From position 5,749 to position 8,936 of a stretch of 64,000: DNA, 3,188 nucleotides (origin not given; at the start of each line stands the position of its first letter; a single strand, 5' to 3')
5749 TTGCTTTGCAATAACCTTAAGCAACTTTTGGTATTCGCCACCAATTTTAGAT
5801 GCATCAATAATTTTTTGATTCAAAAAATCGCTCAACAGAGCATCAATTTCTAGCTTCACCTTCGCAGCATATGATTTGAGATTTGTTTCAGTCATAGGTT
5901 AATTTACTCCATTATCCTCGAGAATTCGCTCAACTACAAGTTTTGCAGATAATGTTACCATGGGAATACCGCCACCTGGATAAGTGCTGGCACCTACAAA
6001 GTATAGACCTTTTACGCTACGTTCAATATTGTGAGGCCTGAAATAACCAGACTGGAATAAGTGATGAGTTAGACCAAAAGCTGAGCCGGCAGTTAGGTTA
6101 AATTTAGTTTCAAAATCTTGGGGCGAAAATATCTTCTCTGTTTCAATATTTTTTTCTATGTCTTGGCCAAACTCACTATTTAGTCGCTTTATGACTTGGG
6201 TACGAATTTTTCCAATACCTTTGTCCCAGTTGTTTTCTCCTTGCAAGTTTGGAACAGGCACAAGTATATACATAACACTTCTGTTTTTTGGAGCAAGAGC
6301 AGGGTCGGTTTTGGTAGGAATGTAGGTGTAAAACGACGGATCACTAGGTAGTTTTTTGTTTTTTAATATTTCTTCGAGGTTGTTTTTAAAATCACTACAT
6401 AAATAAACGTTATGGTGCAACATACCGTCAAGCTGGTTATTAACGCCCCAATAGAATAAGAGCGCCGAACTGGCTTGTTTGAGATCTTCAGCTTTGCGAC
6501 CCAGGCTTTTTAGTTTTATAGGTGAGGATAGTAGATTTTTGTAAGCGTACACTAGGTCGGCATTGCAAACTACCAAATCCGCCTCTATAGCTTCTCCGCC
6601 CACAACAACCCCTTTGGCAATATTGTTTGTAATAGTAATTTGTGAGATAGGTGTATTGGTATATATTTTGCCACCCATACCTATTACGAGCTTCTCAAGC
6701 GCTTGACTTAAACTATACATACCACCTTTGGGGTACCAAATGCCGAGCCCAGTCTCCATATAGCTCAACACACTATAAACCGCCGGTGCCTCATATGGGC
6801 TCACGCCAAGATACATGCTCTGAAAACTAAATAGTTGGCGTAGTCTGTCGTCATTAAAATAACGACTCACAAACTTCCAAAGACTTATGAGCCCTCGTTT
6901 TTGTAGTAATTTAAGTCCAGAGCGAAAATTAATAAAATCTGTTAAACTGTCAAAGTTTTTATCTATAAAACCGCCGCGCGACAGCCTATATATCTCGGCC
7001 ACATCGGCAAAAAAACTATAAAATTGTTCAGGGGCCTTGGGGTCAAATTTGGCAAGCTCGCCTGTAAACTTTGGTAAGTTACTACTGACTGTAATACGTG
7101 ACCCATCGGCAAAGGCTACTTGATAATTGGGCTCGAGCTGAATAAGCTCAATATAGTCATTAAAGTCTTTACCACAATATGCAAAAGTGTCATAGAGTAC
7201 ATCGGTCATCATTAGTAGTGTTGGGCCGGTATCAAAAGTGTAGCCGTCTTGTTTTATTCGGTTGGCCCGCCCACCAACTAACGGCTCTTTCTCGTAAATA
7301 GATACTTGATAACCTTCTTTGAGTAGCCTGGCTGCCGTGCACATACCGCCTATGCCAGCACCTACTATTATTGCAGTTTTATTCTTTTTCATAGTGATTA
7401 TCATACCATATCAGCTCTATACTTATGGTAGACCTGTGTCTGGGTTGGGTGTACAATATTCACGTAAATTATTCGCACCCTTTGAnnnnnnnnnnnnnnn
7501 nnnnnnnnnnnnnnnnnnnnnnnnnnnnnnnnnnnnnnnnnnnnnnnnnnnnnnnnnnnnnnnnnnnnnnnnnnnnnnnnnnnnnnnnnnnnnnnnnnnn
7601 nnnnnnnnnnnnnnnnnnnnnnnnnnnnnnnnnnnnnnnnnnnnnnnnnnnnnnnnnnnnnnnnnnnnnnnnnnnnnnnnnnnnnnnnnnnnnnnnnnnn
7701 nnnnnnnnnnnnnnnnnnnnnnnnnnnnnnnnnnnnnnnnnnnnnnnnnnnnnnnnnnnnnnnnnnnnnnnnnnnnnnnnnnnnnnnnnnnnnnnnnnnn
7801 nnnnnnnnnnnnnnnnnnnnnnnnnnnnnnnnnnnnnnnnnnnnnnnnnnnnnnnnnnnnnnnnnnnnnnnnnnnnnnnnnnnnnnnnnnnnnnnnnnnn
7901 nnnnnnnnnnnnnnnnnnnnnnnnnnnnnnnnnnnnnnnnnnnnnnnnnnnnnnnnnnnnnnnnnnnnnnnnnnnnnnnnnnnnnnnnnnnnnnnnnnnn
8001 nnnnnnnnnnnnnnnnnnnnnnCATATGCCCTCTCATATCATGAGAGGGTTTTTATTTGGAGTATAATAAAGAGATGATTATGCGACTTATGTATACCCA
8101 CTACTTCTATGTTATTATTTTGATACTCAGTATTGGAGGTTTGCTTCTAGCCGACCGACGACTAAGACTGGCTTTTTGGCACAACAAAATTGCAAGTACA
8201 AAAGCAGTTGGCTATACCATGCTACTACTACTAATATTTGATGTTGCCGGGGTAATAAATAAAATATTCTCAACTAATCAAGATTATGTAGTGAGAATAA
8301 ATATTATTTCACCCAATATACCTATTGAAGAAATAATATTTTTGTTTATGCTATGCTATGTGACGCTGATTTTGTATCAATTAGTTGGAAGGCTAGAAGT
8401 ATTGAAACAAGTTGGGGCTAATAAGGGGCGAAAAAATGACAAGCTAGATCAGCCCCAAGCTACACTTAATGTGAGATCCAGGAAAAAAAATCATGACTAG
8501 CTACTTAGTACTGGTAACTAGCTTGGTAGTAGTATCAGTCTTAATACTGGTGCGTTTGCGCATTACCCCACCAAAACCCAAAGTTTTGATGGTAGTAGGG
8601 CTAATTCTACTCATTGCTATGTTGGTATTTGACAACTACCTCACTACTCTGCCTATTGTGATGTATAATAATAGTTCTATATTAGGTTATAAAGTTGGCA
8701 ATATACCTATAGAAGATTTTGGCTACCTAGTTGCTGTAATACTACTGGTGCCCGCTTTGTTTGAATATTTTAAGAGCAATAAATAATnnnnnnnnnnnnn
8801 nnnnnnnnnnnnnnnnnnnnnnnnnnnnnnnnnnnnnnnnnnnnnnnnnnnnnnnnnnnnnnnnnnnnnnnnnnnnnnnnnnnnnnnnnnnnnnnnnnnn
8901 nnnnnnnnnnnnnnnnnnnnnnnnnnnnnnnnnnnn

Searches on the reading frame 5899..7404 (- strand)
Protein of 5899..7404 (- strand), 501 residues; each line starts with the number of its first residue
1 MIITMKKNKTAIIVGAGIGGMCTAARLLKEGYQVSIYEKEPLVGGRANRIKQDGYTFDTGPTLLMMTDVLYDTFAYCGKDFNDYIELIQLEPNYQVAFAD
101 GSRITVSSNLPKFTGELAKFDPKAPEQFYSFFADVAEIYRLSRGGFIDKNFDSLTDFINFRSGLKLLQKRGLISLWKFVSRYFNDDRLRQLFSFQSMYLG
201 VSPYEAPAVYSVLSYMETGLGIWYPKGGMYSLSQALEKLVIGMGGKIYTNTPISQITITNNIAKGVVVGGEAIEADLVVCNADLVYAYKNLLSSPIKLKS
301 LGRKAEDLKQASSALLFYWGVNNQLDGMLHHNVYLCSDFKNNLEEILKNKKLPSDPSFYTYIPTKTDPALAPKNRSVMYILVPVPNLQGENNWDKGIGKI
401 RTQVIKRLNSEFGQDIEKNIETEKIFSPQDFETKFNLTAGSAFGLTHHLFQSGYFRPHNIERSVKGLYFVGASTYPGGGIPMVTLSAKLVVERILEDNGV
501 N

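Call 3: search_protein_families(library=pfam, proteins=[window:5899-7404:-], max_evalue=0.01)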
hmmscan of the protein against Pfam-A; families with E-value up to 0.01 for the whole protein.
window:5899-7404:- (501 aa): 9 families
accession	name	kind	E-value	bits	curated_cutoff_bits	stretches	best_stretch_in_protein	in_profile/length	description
PF01593.30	Amino_oxidase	-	1.7e-31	110.4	19.8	1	18-495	1-443/443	Flavin containing amine oxidoreductase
PF13450.12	NAD_binding_8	-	1.1e-14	54.8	21.9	1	13-67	1-55/68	NAD(P)-binding Rossmann-like domain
PF01266.30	DAO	-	1.3e-10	41.8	27.9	2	12-45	3-37/353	FAD dependent oxidoreductase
PF00890.30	FAD_binding_2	-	0.00024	20.8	20.4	1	11-46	2-37/414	FAD binding domain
PF06100.17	MCRA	-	0.0033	16.8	23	1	8-72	1-71/495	MCRA family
PF07992.20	Pyr_redox_2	-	0.0055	16.6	26.1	0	11-42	3-35/291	Pyridine nucleotide-disulphide oxidoreductase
PF03486.20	HI0933_like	-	0.0056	16.6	50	0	10-44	2-36/244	HI0933-like protein Rossmann domain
PF12831.13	FAD_oxidored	-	0.0059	16.4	27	1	12-47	3-38/416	FAD dependent oxidoreductase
PF13454.12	NAD_binding_9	-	0.0061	17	21.8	0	12-53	1-46/155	FAD-NAD(P)-binding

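Call 4: search_protein_families(library=ncbifam, proteins=[window:5899-7404:-], max_evalue=0.01)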
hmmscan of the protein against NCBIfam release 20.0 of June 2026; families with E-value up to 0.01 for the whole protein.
window:5899-7404:- (501 aa): 56 families (the best 25 are shown)
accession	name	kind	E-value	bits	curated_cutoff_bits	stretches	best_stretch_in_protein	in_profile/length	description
TIGR02734.1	crtI_fam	subfamily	3.3e-144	481.3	238.1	1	11-499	1-493/504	phytoene desaturase family protein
NF058655.1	CrtID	equivalog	4e-119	398.6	640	1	12-490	2-477/478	bifunctional phytoene desaturase/3,4-desaturase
NF042421.1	hydcarot_desat_CrtD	equivalog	3e-86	289.8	500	1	9-494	2-483/487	1-hydroxycarotenoid 3,4-desaturase CrtD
NF045637.1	carotdesatCrtDProt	equivalog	7.3e-80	268.8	580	1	12-497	2-485/485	1-hydroxycarotenoid 3,4-desaturase CrtD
TIGR02733.1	desat_CrtD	equivalog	6.3e-30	104.3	549.7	2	182-497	181-491/492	C-3',4' desaturase CrtD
TIGR02730.1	carot_isom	equivalog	2.1e-27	96.1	586.9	1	11-497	3-491/493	carotenoid isomerase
NF045689.1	BCarotKetCrtO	equivalog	4.8e-26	91.4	1000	2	9-271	4-285/563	beta-carotene ketolase CrtO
NF005560.0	PRK07233.1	equivalog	1.3e-15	57.2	252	2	12-58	4-50/435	hypothetical protein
NF005548.0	PRK07208.1-4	equivalog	4.9e-11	41.9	389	1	8-61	3-56/488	hypothetical protein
TIGR03467.1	HpnE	equivalog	5.4e-11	42.5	283.05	1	12-66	2-58/430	hydroxysqualene dehydroxylase HpnE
NF005547.0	PRK07208.1-3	equivalog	1.2e-09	37.5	380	1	6-60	2-56/465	hypothetical protein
TIGR00562.1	proto_IX_ox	equivalog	4e-09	35.6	97.85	1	9-77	3-74/470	protoporphyrinogen oxidase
NF008845.0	PRK11883.1-5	equivalog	7.7e-08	31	560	1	6-62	2-64/468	protoporphyrinogen oxidase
TIGR03197.1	MnmC_Cterm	equivalog_domain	2.1e-07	30.4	174.2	1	10-47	1-38/400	FAD-dependent 5-carboxymethylaminomethyl-2-thiouridine(34) oxidoreductase MnmC1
NF045663.1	diclust_near_Sec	equivalog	7.5e-07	27.6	530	1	4-53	102-151/759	pyridine nucleotide-disulfide oxidoreductase/dicluster-binding protein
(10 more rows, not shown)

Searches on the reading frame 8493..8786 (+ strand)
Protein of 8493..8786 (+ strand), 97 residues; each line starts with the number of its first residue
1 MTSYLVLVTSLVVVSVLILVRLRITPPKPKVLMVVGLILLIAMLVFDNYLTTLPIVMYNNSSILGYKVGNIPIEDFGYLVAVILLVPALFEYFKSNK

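Call 3: search_protein_families(library=pfam, proteins=[window:8493-8786:+], max_evalue=0.01)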
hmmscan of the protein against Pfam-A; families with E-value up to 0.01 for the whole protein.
window:8493-8786:+ (97 aa): 1 family
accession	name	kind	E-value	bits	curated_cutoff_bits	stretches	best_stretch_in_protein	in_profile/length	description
PF18916.5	Lycopene_cyc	-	1.8e-14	54.5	27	1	3-93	3-92/92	Lycopene cyclase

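Call 4: search_protein_families(library=ncbifam, proteins=[window:8493-8786:+], max_evalue=0.01)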
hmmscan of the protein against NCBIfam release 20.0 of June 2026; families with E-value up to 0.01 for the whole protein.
window:8493-8786:+ (97 aa): 2 families
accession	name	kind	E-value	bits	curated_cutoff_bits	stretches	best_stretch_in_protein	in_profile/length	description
TIGR03462.1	CarR_dom_SF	subfamily_domain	9.9e-15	54.9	39.4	1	3-90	2-88/89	lycopene cyclase domain-containing protein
NF028538.0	PAP2_lipid_A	equivalog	0.0012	18.4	275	1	28-95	59-125/234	PAP2 family lipid A phosphatase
